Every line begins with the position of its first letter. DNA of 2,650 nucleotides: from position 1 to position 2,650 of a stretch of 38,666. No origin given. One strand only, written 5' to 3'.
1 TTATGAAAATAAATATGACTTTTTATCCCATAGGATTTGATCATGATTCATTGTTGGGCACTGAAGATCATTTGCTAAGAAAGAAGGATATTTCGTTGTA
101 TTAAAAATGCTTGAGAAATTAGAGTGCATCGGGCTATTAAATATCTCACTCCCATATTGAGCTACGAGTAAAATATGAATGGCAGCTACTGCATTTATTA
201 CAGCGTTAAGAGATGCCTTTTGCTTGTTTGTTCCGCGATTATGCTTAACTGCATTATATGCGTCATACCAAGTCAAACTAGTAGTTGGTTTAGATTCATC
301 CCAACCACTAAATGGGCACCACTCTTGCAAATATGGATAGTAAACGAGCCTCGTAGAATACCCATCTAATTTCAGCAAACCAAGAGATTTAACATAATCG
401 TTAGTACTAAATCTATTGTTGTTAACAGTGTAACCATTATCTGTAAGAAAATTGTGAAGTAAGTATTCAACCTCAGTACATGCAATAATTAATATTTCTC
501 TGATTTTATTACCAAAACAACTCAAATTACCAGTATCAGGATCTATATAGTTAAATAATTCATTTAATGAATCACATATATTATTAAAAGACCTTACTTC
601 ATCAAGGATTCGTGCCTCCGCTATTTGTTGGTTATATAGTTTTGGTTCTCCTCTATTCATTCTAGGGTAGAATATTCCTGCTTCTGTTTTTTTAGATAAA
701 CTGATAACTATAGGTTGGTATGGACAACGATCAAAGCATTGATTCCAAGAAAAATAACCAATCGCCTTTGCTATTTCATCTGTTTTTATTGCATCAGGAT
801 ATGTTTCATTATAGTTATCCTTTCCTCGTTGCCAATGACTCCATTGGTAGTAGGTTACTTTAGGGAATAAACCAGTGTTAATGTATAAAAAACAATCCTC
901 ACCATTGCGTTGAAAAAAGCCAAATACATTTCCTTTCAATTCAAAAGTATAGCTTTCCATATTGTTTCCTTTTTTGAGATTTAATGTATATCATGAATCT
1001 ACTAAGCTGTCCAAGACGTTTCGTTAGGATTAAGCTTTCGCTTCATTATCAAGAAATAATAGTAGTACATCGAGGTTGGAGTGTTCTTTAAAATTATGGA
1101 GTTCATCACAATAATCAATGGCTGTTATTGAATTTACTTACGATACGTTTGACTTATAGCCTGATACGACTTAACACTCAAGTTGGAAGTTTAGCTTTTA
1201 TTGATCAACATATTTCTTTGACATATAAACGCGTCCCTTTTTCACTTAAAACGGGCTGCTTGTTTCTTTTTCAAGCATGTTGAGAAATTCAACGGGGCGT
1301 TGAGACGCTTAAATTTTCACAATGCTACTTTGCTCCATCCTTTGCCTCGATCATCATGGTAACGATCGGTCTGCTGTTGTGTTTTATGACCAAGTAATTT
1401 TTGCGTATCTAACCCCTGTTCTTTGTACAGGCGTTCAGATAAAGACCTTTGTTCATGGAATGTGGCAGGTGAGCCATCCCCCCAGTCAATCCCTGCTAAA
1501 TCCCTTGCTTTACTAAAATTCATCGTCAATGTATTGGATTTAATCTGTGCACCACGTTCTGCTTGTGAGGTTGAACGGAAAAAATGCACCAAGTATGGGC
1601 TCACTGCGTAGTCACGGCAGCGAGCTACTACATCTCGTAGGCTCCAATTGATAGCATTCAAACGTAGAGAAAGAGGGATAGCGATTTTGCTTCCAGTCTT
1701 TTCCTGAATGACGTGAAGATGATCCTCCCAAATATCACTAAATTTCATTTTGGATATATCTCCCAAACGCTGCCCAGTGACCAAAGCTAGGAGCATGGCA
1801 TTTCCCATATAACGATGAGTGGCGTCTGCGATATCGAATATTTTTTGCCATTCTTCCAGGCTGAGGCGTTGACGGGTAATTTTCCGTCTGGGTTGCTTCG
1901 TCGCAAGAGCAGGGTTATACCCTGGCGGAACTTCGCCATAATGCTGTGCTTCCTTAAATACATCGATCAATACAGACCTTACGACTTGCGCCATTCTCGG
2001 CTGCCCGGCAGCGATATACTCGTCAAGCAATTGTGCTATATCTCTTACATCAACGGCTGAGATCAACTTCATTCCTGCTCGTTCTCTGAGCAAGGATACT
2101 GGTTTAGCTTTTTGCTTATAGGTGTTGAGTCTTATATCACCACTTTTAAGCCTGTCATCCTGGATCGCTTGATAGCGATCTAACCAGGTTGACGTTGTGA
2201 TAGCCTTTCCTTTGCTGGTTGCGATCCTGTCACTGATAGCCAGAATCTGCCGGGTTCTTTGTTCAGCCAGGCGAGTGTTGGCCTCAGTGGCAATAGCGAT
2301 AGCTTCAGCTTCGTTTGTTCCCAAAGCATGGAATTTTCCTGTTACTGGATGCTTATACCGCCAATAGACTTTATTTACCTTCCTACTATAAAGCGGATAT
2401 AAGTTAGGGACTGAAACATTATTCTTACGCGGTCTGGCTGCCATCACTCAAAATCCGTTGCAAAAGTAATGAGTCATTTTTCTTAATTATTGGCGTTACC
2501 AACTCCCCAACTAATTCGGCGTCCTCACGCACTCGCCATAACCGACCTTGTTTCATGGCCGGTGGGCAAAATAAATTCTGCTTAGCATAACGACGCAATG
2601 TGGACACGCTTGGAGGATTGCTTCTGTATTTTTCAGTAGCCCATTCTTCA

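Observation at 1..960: Unrecognisable AT-rich cargo gene at the integrase-proximal locus where e14 carries lit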

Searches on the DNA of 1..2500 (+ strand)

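Call 8: search_dna_similar(query=window:1-2500:+, collection=ecoli_genomes, mode=near, max_rows=25)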
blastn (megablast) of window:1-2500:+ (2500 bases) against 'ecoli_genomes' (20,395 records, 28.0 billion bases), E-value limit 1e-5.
Records with a match: 489; places in all: 490; records where one place covers at least 80% of the query: 4.
Genomes with a match: 488 of 5426; with a place that covers at least 80% of the query: 4. Places per genome that has any: lowest 1, median 1, highest 2. On chromosomes: 488 places; on plasmids: 2.
Best place of each record, by identity: >=99% 4; 90-95% 299; 80-90% 186.
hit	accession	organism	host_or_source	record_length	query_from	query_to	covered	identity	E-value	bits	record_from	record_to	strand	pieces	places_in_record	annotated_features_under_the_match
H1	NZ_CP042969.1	Escherichia coli strain CFSAN061769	missing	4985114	1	2500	100%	100.0%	0e+0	4612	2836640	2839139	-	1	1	intE: site-specific integrase | hypothetical protein | xisE: excisionase-like protein from lambdoid prophage 14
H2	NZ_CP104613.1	Escherichia coli strain AHM8C212RI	chicken feces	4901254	1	2500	100%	99.8%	0e+0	4595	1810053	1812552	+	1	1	intE: site-specific integrase | hypothetical protein | excisionase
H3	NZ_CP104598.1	Escherichia coli strain AHM8C160RI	chicken feces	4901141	1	2500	100%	99.8%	0e+0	4595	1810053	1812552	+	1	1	intE: site-specific integrase | hypothetical protein | excisionase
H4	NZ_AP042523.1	Escherichia coli strain OkiPb01685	bovine feces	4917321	1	2095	84%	100.0%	0e+0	3864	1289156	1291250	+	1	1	hypothetical protein | tyrosine-type recombinase/integrase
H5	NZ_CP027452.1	Escherichia coli strain 2014C-3338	Homo sapiens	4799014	1284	2500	49%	93.8%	0e+0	1831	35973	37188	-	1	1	intE: site-specific integrase | xisE: excisionase-like protein from lambdoid prophage 14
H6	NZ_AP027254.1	Escherichia coli strain JNE120442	Homo sapiens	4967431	1284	2500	49%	93.8%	0e+0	1831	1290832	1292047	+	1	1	intE: site-specific integrase | xisE: excisionase-like protein from lambdoid prophage 14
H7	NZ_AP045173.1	Escherichia coli strain JNEC-KY177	Homo sapiens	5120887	1284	2500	49%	93.8%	0e+0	1831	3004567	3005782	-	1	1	intE: site-specific integrase | xisE: excisionase-like protein from lambdoid prophage 14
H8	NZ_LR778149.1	Escherichia coli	water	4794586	1248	2499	50%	90.4%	0e+0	1648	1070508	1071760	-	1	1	site-specific integrase | xisE: excisionase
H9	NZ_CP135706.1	Escherichia coli strain TUM1880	missing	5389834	1248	2500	50%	90.2%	0e+0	1633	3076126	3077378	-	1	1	intE: site-specific integrase | xisE: excisionase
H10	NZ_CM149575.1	Escherichia coli strain MEI2A-0323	Soil surface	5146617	1248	2500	50%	90.2%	0e+0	1633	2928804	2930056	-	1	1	intE: site-specific integrase | xisE: excisionase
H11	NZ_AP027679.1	Escherichia coli strain PSS-08-2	Homo sapiens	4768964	1284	2500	49%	92.4%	0e+0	1733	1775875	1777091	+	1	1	intE: site-specific integrase | xisE: excisionase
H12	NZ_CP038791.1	Escherichia coli strain PF9285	bovine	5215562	1284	2500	49%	92.3%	0e+0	1727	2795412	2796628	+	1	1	intE: site-specific integrase | xisE: excisionase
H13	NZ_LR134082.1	Escherichia coli strain NCTC9038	missing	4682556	1284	2500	49%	91.5%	0e+0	1672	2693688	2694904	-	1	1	intE: site-specific integrase | xisE: excisionase-like protein from lambdoid prophage 14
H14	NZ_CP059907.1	Escherichia coli strain 181.1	Turkey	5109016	1281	2499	49%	91.0%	0e+0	1642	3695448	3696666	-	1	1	intE: site-specific integrase | xisE: excisionase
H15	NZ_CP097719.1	Escherichia coli strain MS1679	Chicken lung (Gallus gallus)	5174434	1281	2499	49%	91.0%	0e+0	1642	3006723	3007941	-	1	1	intE: site-specific integrase | xisE: excisionase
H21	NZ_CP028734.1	Escherichia coli strain A42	Antechinus swainsonii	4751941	1265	2499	49%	89.6%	0e+0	1567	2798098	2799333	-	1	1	intE: site-specific integrase | xisE: excisionase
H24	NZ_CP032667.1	Escherichia coli str. K-12 substr. MG1655 strain K-12 ...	Laboratory strain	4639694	1281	2500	49%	90.1%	0e+0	1583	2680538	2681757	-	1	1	intE: site-specific integrase | xisE: excisionase-like protein from lambdoid prophage 14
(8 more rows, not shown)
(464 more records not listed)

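Call 10: get_annotated_region(hit=H1, flank=6000)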
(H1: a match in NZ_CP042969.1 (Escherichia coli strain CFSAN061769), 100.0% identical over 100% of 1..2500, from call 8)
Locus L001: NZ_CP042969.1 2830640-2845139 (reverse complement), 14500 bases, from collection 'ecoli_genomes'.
description: Escherichia coli strain CFSAN061769 chromosome, complete genome
organism: Escherichia coli strain CFSAN061769 (NCBI taxid 562)
replicon: chromosome; assembly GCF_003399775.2
host: missing; source: raw milk cheese; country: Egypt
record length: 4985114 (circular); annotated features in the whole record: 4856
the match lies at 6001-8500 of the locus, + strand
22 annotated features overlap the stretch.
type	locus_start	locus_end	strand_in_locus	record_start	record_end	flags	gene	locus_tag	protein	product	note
CDS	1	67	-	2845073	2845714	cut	hflD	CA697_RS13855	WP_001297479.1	high frequency lysogenization protein HflD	-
CDS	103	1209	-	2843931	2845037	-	mnmA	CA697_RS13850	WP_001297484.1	tRNA 2-thiouridine(34) synthase MnmA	-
CDS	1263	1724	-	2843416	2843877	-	nudJ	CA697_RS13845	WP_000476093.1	phosphatase NudJ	-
CDS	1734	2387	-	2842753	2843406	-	rluE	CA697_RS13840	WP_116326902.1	23S rRNA pseudouridine(2457) synthase RluE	-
CDS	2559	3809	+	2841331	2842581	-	icd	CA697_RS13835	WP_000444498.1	NADP-dependent isocitrate dehydrogenase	-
CDS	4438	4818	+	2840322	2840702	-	-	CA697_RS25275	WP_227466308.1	hypothetical protein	-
CDS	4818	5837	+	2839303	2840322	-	-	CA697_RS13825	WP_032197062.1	Kiwa anti-phage protein KwaB-like domain-containing protein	-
CDS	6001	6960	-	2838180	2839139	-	-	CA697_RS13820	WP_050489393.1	hypothetical protein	-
CDS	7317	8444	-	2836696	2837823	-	intE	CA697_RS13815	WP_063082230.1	site-specific integrase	-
CDS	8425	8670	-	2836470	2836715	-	xisE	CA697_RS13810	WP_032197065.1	excisionase-like protein from lambdoid prophage 14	-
CDS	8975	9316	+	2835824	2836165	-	ymfI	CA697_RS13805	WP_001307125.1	YmfI family phage protein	-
CDS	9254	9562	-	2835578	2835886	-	-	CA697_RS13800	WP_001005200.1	hypothetical protein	-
CDS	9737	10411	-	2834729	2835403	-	ymfK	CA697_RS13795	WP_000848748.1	LexA family protein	-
CDS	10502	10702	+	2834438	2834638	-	ymfT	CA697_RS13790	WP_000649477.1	helix-turn-helix domain-containing protein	-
CDS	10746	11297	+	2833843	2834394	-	ymfL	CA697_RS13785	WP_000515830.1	protein YmfL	-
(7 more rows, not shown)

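Call 11: get_annotated_region(hit=H24, flank=6000)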
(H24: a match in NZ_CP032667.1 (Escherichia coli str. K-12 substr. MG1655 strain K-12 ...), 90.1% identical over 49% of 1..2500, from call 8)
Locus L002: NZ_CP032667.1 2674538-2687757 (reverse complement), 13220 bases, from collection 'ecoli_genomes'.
description: Escherichia coli str. K-12 substr. MG1655 strain K-12 chromosome, complete genome
organism: Escherichia coli str. K-12 substr. MG1655 strain K-12 substr. MG1655 (NCBI taxid 511145)
replicon: chromosome; assembly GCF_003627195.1
host: -; source: Laboratory strain; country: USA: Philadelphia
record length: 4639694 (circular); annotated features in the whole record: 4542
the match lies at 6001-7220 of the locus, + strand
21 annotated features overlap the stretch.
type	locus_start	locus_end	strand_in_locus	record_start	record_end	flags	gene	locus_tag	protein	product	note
CDS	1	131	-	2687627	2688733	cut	mnmA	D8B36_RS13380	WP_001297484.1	tRNA 2-thiouridine(34) synthase MnmA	-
CDS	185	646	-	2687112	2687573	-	nudJ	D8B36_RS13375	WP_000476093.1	phosphatase NudJ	-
CDS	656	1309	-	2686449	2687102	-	rluE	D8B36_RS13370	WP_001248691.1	23S rRNA pseudouridine(2457) synthase RluE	-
CDS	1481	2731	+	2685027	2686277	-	icd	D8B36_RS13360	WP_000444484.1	NADP-dependent isocitrate dehydrogenase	-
CDS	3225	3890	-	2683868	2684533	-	ymfD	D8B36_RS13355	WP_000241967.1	class I SAM-dependent methyltransferase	-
CDS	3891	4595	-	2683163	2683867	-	ymfE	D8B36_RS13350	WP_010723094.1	protein YmfE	-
CDS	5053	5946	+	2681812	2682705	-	lit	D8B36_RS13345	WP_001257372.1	cell death peptidase Lit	-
CDS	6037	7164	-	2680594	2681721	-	intE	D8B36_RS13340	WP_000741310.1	site-specific integrase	-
CDS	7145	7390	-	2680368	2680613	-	xisE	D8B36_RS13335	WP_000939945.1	excisionase-like protein from lambdoid prophage 14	-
CDS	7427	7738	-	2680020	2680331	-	ymfH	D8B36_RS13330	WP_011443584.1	protein YmfH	-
CDS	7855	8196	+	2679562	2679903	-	ymfI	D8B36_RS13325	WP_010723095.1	protein YmfI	-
CDS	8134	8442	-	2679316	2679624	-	ymfJ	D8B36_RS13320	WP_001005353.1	protein YmfJ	-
CDS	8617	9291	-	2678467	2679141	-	ymfK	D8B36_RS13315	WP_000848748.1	LexA family protein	-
CDS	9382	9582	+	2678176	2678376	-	ymfT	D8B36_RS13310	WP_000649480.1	YdaS family helix-turn-helix protein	-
CDS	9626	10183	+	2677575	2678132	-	ymfL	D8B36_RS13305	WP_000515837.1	protein YmfL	-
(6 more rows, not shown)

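Call 40: get_annotated_region(hit=H5, flank=5000)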
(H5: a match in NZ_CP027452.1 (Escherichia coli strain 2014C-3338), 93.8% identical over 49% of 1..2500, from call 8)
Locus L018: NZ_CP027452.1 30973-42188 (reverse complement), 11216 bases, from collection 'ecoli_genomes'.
description: Escherichia coli strain 2014C-3338 chromosome, complete genome
organism: Escherichia coli strain 2014C-3338 (NCBI taxid 562)
replicon: chromosome; assembly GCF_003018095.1
host: Homo sapiens; source: stool; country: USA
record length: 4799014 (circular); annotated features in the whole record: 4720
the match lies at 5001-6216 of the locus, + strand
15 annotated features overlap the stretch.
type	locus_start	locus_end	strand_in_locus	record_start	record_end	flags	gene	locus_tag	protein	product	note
CDS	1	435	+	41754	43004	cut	icd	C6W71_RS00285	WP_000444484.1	NADP-dependent isocitrate dehydrogenase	-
CDS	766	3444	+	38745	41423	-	-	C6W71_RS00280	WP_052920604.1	TrlF family AAA-like ATPase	-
CDS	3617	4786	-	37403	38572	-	-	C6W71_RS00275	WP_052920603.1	hypothetical protein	-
CDS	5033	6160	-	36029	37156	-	intE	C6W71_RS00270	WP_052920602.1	site-specific integrase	-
CDS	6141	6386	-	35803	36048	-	xisE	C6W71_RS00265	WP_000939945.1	excisionase-like protein from lambdoid prophage 14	-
CDS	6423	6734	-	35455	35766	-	ymfH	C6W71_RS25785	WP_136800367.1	protein YmfH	-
CDS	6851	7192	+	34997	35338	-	ymfI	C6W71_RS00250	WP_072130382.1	protein YmfI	-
CDS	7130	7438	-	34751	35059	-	ymfJ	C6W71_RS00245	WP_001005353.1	protein YmfJ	-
CDS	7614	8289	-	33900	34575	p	ymfK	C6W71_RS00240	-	LexA family protein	frameshifted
CDS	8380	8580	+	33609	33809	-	ymfT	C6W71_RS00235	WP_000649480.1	YdaS family helix-turn-helix protein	-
CDS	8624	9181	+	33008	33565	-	ymfL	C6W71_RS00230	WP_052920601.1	protein YmfL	-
CDS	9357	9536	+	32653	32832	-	-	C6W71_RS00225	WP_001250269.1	DUF4222 domain-containing protein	-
CDS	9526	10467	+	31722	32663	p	-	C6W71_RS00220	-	helix-turn-helix domain-containing protein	internal stop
CDS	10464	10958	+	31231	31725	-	-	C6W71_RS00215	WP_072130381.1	PerC family transcriptional regulator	-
CDS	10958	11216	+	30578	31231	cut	-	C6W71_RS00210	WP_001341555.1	phage N-6-adenine-methyltransferase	-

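Call 41: get_annotated_region(hit=H8, flank=5000)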
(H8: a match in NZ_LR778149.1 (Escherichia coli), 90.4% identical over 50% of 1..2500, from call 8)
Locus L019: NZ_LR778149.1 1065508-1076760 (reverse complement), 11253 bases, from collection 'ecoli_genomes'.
description: Escherichia coli isolate SC487 chromosome 1
organism: Escherichia coli (NCBI taxid 562)
replicon: chromosome; assembly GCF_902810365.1
host: -; source: water; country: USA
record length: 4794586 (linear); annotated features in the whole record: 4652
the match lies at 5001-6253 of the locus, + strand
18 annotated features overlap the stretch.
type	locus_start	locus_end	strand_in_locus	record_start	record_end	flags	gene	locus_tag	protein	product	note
CDS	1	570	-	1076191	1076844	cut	rluE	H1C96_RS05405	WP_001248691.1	23S rRNA pseudouridine(2457) synthase RluE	-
CDS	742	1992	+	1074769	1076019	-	icd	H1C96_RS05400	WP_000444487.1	NADP-dependent isocitrate dehydrogenase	-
CDS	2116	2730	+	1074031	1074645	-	-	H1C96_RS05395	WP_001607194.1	hypothetical protein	-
CDS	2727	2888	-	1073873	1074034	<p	-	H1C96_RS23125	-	integrase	internal stop; incomplete; partial in the middle of a contig; missing N-terminus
CDS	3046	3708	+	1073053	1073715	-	-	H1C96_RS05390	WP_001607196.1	dual OB domain-containing protein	-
CDS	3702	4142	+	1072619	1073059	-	-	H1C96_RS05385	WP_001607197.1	DUF488 domain-containing protein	-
CDS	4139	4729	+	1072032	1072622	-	-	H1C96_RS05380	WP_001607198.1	DUF4326 domain-containing protein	-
CDS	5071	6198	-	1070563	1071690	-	-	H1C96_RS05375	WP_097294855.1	site-specific integrase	-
CDS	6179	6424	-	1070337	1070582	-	xisE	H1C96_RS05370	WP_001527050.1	excisionase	-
CDS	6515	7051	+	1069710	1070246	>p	-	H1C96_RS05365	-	phage tail protein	incomplete; partial in the middle of a contig; missing N-terminus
CDS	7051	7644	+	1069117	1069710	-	-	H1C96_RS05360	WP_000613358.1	tail fiber assembly protein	-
CDS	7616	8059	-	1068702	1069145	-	-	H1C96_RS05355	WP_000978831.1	tail fiber assembly protein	-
CDS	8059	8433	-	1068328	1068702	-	-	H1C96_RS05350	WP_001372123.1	gp53-like domain-containing protein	-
CDS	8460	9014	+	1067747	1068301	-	pinE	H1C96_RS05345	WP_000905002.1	site-specific DNA recombinase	-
CDS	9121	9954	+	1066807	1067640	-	mcrA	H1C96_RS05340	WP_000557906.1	5-methylcytosine-specific endonuclease McrA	-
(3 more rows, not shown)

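Call 42: get_annotated_region(hit=H11, flank=5000)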
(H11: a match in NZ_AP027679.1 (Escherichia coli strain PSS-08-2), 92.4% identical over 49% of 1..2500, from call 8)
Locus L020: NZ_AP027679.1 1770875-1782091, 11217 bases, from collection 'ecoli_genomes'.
description: Escherichia coli strain PSS-08-2 chromosome, complete genome
organism: Escherichia coli strain PSS-08-2 (NCBI taxid 562)
replicon: chromosome; assembly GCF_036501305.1
host: Homo sapiens; source: feces; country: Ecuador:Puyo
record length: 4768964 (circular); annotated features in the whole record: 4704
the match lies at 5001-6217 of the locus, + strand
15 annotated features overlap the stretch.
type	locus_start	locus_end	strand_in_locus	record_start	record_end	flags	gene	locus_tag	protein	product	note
CDS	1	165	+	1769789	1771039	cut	icd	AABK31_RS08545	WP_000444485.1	NADP-dependent isocitrate dehydrogenase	-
CDS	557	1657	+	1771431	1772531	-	-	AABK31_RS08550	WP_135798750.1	hypothetical protein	-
CDS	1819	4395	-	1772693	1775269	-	-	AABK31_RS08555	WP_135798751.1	AAA family ATPase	-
CDS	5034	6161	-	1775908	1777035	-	intE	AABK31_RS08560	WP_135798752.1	site-specific integrase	-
CDS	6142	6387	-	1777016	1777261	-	xisE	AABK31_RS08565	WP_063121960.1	excisionase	-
CDS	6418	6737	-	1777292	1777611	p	-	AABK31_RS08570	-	hypothetical protein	frameshifted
CDS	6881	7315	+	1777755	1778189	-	-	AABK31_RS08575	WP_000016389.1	ECs1072 family phage-associated protein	-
CDS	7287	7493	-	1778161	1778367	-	-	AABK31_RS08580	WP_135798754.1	hypothetical protein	-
CDS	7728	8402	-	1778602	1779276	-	ymfK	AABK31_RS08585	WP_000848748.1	LexA family protein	-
CDS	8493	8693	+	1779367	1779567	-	ymfT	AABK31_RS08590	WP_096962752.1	YdaS family helix-turn-helix protein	-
CDS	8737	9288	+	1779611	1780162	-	ymfL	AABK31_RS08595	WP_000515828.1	protein YmfL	-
CDS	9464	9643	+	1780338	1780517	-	-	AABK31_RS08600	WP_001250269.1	DUF4222 domain-containing protein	-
CDS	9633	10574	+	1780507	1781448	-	-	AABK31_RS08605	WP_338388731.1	helix-turn-helix domain-containing protein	-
CDS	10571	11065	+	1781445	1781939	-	yfdN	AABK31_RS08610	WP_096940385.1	PerC family transcriptional regulator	-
CDS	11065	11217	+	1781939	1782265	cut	-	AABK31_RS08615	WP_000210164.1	LexA family transcriptional regulator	-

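Call 43: get_annotated_region(hit=H14, flank=5000)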
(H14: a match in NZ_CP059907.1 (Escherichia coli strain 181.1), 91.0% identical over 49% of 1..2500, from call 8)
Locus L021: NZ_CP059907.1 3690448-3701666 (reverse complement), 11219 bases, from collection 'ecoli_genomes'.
description: Escherichia coli strain 181.1 chromosome, complete genome
organism: Escherichia coli strain 181.1 (NCBI taxid 562)
replicon: chromosome; assembly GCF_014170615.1
host: Turkey; source: -; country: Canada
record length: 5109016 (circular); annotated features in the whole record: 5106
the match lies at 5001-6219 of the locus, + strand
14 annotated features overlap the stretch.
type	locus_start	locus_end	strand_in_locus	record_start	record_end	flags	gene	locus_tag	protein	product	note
CDS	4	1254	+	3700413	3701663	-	icd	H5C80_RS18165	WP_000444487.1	NADP-dependent isocitrate dehydrogenase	-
CDS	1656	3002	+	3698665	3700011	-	-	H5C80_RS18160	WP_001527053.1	DarT ssDNA thymidine ADP-ribosyltransferase family protein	-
CDS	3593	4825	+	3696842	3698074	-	-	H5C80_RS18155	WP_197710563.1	macro domain-containing protein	-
CDS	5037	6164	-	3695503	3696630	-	intE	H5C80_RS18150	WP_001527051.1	site-specific integrase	-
CDS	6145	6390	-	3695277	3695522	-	xisE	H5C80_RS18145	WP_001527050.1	excisionase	-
CDS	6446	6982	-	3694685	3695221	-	-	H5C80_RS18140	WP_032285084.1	HD domain-containing protein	-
CDS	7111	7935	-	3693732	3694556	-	-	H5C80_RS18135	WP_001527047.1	YfdQ family protein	-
CDS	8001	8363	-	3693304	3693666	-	yfdP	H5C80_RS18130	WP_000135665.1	protein YfdP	-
CDS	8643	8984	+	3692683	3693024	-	ymfI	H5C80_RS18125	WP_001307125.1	protein YmfI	-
CDS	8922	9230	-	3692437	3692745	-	-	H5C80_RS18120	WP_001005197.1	hypothetical protein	-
CDS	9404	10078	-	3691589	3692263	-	ymfK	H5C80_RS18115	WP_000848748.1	LexA family protein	-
CDS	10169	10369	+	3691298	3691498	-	ymfT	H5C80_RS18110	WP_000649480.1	YdaS family helix-turn-helix protein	-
CDS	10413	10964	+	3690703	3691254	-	ymfL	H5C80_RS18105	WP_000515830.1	protein YmfL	-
CDS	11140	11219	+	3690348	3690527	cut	-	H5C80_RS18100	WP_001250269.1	DUF4222 domain-containing protein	-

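Call 44: get_annotated_region(hit=H21, flank=5000)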
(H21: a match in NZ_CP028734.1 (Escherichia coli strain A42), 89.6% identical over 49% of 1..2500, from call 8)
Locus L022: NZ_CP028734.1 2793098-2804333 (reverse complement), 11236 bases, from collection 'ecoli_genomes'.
description: Escherichia coli strain A42 chromosome, complete genome
organism: Escherichia coli strain A42 (NCBI taxid 562)
replicon: chromosome; assembly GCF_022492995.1
host: Antechinus swainsonii; source: feces; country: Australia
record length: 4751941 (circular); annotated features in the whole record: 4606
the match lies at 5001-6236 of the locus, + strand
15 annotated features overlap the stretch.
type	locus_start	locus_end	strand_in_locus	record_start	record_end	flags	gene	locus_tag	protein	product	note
CDS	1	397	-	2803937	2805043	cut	mnmA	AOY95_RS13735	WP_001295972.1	tRNA 2-thiouridine(34) synthase MnmA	-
CDS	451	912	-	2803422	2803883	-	nudJ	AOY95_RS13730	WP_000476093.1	phosphatase NudJ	-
CDS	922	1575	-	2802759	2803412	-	rluE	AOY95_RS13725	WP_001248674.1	23S rRNA pseudouridine(2457) synthase RluE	-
CDS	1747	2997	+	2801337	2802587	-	icd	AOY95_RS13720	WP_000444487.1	NADP-dependent isocitrate dehydrogenase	-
CDS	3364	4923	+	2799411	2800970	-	-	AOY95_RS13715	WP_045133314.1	P-loop ATPase, Sll1717 family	-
CDS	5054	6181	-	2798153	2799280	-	intE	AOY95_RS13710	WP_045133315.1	site-specific integrase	-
CDS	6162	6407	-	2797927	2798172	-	xisE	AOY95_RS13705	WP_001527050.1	excisionase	-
CDS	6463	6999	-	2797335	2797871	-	yfdR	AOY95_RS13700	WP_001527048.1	HD family hydrolase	-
CDS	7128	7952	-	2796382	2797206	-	yfdQ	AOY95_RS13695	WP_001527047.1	YfdQ family protein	-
CDS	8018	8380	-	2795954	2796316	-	yfdP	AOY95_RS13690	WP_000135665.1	protein YfdP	-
CDS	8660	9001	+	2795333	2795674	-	ymfI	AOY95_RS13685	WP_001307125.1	protein YmfI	-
CDS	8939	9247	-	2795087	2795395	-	-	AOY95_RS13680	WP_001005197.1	hypothetical protein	-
CDS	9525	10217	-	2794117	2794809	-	-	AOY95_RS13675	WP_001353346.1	XRE family transcriptional regulator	-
CDS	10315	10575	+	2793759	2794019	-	-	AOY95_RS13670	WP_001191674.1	helix-turn-helix domain-containing protein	-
CDS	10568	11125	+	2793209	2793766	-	ymfL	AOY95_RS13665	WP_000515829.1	protein YmfL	-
